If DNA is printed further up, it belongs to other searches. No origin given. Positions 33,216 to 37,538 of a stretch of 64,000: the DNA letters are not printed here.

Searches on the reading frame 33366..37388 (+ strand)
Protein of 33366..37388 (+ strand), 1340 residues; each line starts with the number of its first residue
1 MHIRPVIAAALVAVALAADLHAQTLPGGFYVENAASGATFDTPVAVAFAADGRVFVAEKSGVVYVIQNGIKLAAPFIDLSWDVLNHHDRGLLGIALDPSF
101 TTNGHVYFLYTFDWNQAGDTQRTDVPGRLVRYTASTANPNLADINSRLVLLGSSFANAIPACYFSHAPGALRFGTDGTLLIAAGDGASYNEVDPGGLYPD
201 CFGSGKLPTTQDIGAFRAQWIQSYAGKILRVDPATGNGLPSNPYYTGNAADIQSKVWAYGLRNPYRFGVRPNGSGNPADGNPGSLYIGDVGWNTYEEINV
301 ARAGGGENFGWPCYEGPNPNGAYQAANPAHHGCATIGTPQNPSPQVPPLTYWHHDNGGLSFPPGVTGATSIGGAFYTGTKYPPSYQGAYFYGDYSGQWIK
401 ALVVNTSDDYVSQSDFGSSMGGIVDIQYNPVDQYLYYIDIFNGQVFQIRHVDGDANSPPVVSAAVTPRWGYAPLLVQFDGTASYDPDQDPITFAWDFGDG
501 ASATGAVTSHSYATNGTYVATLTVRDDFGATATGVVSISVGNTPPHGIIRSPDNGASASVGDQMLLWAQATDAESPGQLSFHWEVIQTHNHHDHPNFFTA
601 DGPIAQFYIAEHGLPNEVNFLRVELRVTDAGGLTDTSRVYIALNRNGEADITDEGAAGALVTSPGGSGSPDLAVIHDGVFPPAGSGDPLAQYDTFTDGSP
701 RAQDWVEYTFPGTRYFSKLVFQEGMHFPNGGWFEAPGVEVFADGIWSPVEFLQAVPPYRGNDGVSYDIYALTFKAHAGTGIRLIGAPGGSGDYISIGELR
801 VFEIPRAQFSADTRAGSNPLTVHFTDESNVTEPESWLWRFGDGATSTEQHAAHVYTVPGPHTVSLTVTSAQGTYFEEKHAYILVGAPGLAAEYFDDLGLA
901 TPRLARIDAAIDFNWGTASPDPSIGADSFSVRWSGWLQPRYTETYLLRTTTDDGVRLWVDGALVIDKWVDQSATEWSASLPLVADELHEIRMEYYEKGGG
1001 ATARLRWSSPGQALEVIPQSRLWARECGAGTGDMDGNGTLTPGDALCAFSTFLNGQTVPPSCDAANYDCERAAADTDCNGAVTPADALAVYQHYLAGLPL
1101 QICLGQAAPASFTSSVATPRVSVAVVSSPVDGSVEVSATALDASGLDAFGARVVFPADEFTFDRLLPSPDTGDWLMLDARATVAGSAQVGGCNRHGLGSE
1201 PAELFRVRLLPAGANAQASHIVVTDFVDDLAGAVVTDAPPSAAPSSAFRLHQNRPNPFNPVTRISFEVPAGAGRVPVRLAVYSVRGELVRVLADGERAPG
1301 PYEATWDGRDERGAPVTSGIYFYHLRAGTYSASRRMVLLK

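Call 81: search_protein_families(library=pfam, proteins=[window:33366-37388:+], max_evalue=0.00001)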
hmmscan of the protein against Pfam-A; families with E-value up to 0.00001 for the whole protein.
window:33366-37388:+ (1340 aa): 5 families
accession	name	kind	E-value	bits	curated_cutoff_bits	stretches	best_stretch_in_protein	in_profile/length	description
PF18911.6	PKD_4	-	4.2e-33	113.7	27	2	456-537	1-82/85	PKD domain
PF07995.17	GSDH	-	4.1e-29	102.3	25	1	40-437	1-321/332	Glucose / Sorbosone dehydrogenase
PF07691.17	PA14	-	6.8e-27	94.5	24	1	885-1019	1-145/147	PA14 domain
PF00801.26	PKD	-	7.2e-18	64.8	23.5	2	472-534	13-75/80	PKD domain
PF13860.13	FlgD_ig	-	4.3e-08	33.5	27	1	1262-1324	10-72/79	FlgD Ig-like domain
